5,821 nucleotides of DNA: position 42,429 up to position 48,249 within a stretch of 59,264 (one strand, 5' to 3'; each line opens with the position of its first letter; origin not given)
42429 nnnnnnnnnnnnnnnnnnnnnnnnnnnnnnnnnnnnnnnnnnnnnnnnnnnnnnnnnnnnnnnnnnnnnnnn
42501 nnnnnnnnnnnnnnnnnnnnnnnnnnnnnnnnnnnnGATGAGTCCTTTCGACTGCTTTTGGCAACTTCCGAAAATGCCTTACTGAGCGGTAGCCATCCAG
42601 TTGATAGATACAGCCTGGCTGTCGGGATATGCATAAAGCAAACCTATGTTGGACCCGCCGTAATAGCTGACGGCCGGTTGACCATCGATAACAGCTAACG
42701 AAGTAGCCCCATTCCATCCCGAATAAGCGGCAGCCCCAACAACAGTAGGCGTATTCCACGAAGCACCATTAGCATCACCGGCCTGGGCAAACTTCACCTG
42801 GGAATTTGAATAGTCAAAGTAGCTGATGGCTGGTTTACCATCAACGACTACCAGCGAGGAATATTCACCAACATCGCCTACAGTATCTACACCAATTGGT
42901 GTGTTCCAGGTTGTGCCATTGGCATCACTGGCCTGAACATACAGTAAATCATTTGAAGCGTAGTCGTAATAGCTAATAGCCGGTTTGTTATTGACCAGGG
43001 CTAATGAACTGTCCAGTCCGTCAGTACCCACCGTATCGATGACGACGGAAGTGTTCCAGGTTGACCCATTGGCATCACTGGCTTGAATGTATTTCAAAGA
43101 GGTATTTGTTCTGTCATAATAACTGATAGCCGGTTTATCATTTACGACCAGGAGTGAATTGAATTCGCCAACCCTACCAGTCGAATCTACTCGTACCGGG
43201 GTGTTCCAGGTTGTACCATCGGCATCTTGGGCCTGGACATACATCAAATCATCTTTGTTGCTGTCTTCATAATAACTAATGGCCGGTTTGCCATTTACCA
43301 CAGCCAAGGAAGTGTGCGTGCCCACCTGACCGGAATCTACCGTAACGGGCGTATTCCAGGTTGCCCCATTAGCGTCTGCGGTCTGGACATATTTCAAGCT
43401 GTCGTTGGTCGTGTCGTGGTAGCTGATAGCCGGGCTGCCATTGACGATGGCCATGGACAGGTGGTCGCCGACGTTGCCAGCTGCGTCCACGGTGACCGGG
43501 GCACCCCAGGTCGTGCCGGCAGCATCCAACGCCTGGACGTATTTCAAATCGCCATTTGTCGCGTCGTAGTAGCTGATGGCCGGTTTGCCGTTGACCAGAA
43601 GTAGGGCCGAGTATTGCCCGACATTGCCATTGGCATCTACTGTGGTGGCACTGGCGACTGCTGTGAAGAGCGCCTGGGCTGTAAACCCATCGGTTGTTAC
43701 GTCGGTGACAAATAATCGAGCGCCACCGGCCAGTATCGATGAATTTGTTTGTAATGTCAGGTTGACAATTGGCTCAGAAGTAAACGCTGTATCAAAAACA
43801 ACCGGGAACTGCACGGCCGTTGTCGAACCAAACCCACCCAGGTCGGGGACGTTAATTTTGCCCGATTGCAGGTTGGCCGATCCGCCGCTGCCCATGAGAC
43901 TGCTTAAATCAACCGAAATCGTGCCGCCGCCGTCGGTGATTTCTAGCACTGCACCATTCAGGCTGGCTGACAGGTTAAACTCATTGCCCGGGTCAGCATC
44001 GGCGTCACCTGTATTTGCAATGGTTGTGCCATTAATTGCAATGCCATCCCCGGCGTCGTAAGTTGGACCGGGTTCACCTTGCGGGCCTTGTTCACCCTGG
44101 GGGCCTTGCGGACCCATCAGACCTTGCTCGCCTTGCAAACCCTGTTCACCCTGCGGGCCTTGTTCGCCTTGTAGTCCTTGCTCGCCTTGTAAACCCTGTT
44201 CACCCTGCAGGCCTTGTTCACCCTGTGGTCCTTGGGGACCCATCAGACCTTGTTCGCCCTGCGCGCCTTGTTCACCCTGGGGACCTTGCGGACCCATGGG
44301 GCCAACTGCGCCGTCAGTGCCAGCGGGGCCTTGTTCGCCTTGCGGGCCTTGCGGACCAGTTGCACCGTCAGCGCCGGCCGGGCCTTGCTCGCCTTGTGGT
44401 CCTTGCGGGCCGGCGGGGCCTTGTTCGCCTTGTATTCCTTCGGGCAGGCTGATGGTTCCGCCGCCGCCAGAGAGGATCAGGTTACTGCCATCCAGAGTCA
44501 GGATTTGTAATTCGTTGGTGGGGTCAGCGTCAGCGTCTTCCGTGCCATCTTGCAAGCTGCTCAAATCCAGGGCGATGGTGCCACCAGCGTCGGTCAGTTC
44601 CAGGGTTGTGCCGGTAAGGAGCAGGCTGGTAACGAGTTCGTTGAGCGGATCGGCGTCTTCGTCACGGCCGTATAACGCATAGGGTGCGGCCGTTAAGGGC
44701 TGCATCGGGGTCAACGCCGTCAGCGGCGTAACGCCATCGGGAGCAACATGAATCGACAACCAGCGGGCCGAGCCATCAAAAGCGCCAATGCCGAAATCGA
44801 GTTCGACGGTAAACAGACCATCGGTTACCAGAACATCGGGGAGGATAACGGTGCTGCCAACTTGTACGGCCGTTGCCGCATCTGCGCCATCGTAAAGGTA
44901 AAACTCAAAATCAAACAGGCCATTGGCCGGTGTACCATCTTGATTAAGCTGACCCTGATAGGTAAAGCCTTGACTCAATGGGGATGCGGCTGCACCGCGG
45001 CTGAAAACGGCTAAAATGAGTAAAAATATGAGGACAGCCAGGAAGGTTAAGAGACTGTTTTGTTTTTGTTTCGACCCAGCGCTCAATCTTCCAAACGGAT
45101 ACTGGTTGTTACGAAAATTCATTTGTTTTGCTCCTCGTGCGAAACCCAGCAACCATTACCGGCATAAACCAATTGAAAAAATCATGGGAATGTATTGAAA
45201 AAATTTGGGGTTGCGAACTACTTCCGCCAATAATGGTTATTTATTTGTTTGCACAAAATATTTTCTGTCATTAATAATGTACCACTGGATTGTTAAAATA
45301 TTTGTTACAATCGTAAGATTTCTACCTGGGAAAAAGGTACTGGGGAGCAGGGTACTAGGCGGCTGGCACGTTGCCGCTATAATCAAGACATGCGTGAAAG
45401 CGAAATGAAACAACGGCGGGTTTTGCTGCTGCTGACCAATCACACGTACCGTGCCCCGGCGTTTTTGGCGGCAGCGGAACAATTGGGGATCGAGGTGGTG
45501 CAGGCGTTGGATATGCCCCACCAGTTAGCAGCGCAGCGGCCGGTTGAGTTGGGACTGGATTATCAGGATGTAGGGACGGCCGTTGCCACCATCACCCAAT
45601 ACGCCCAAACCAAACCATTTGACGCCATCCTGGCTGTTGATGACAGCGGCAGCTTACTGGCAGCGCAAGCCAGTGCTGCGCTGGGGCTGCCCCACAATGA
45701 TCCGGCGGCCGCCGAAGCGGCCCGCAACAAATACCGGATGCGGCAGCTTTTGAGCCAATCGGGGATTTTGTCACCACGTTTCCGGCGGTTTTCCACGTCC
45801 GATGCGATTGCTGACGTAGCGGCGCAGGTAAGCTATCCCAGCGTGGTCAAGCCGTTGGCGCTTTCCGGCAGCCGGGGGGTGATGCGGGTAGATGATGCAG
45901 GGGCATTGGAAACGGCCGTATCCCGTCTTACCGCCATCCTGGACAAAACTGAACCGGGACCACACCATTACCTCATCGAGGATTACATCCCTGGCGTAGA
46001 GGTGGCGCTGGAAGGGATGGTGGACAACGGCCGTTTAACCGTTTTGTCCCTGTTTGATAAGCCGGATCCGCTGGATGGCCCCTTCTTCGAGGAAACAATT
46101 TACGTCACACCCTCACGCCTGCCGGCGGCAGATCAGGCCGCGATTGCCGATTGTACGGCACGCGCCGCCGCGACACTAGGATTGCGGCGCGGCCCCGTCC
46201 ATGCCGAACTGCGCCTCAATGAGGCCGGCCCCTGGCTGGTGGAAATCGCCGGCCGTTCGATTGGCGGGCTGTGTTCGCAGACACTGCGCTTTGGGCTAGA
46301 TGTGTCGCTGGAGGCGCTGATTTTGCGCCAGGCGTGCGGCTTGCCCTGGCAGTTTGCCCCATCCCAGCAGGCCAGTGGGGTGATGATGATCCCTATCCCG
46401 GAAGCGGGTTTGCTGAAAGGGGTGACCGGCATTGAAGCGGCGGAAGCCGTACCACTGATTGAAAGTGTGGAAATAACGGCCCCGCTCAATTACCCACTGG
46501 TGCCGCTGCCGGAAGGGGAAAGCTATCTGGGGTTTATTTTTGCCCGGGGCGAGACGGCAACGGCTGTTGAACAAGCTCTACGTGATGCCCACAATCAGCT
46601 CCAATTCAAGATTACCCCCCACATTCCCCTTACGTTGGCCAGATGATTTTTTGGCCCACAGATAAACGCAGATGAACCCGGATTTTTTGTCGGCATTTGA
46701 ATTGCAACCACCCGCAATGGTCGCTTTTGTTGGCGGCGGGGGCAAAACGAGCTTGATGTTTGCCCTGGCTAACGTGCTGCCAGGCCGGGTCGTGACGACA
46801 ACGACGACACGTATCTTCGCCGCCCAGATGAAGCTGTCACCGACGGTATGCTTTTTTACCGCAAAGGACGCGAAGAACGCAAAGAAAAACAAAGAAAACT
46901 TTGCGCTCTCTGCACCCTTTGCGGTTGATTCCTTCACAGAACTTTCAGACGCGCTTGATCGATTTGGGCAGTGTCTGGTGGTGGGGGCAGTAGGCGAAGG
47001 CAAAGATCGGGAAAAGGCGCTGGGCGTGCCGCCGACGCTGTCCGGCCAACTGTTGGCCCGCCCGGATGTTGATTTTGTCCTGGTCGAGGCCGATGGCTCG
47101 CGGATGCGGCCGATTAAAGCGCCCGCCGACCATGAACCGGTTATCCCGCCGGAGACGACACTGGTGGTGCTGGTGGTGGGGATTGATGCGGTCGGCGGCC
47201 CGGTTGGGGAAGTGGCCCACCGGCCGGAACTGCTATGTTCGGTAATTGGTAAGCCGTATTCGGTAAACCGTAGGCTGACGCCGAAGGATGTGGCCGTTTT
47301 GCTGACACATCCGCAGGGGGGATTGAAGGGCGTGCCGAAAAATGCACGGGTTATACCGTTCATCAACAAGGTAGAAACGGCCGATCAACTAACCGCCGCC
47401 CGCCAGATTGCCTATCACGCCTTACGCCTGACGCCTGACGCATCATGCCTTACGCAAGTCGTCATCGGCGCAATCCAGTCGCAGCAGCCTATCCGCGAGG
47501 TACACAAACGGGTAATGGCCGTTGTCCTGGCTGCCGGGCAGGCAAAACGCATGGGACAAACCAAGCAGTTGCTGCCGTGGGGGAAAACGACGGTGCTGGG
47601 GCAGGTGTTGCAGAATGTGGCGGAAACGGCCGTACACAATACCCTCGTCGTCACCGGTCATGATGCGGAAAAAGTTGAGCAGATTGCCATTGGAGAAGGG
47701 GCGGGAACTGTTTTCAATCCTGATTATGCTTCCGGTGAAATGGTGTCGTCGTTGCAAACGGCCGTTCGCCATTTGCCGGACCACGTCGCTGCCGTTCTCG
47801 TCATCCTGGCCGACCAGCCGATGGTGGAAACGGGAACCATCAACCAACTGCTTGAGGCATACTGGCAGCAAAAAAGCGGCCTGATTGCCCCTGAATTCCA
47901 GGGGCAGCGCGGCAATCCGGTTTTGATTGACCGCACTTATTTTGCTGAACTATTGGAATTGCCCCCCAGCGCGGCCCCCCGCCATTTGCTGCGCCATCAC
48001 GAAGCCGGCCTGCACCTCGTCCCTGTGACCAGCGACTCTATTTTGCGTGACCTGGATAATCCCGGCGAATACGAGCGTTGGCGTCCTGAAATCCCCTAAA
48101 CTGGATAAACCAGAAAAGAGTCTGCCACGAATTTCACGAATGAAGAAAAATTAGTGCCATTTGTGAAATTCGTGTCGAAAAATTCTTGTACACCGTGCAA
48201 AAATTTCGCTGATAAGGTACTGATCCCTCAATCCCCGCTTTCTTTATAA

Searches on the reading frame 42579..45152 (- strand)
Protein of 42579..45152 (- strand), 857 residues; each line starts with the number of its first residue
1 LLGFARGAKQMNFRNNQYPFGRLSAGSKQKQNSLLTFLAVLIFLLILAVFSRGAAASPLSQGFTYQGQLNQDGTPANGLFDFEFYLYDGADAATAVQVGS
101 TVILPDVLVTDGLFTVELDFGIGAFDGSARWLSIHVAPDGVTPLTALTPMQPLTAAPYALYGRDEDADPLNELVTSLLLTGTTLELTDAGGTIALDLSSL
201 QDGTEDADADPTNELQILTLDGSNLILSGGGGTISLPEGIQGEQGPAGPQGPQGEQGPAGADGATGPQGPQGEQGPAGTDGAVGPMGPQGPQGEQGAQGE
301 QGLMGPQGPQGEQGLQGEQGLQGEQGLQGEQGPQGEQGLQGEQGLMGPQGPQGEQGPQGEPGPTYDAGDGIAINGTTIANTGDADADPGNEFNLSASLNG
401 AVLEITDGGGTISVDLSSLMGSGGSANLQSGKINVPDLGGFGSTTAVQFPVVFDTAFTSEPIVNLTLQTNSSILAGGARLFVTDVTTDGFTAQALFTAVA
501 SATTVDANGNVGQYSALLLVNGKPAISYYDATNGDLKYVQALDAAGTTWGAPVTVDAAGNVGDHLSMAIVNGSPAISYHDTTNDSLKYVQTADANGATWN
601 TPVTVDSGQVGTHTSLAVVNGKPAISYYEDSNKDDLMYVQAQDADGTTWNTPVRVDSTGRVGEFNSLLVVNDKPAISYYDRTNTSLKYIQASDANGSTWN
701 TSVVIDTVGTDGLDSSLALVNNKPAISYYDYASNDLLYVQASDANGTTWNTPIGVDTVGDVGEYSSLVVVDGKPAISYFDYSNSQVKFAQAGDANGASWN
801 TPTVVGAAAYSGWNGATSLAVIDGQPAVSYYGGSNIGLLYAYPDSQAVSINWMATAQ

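Call 11: search_protein_families(library=pfam, proteins=[window:42579-45152:-], max_evalue=0.001)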
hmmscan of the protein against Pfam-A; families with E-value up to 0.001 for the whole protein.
window:42579-45152:- (857 aa): 3 families
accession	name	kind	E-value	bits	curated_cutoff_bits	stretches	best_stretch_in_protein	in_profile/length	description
PF01391.23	Collagen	-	4.5e-20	71.6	27.2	1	242-299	1-58/60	Collagen triple helix repeat (20 copies)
PF13088.12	BNR_2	-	3e-05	24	31.4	1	562-769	61-269/277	BNR repeat-like domain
PF23377.1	Beta-prop_IFT122_2nd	-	0.00058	19.8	27.4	0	714-751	171-207/255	IFT122 second beta-propeller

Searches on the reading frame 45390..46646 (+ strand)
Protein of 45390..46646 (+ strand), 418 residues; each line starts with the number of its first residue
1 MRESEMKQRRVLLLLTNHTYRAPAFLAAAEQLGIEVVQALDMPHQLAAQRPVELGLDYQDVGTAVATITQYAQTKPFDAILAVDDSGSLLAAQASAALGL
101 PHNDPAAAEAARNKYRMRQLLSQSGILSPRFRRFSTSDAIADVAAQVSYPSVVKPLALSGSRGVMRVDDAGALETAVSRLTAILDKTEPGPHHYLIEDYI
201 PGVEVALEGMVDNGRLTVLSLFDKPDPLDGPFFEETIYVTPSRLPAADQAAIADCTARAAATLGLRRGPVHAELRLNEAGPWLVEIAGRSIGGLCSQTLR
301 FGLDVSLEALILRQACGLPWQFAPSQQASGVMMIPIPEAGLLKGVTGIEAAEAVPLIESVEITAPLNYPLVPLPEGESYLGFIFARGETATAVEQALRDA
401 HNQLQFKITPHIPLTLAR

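Call 11: search_protein_families(library=pfam, proteins=[window:45390-46646:+], max_evalue=0.001)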
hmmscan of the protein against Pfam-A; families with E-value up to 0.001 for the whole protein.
window:45390-46646:+ (418 aa): 5 families
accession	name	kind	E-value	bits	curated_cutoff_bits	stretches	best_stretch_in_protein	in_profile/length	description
PF13535.11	ATP-grasp_4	-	6.1e-30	104.4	27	1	148-296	2-158/160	ATP-grasp domain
PF18603.7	LAL_C2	-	1.6e-11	44.7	29.4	1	333-408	2-77/78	L-amino acid ligase C-terminal domain 2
PF01071.24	GARS_A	-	2.4e-08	34.5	27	1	114-219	3-108/194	Phosphoribosylglycinamide synthetase, ATP-grasp (A) domain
PF18130.6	ATPgrasp_N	-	4.6e-08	33.9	27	1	27-102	2-81/81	ATP-grasp N-terminal domain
PF07478.18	Dala_Dala_lig_C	-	0.00033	20.7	24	0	136-221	24-101/204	D-ala D-ala ligase C-terminus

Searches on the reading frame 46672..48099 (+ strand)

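Call 11: search_protein_families(library=pfam, proteins=[window:46672-48099:+], max_evalue=0.001)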
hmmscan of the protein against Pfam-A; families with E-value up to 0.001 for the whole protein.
window:46672-48099:+ (475 aa): 3 families
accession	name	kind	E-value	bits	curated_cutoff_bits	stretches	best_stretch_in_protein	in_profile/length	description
PF19842.5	YqeC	-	3.1e-37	128.5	27.6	1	17-186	1-145/145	YqeC protein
PF12804.13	NTP_transf_3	-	6.9e-33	114.5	27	1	283-444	1-158/160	MobA-like NTP transferase domain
PF01128.25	IspD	-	2e-05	24.9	27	1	281-406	1-126/221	2-C-methyl-D-erythritol 4-phosphate cytidylyltransferase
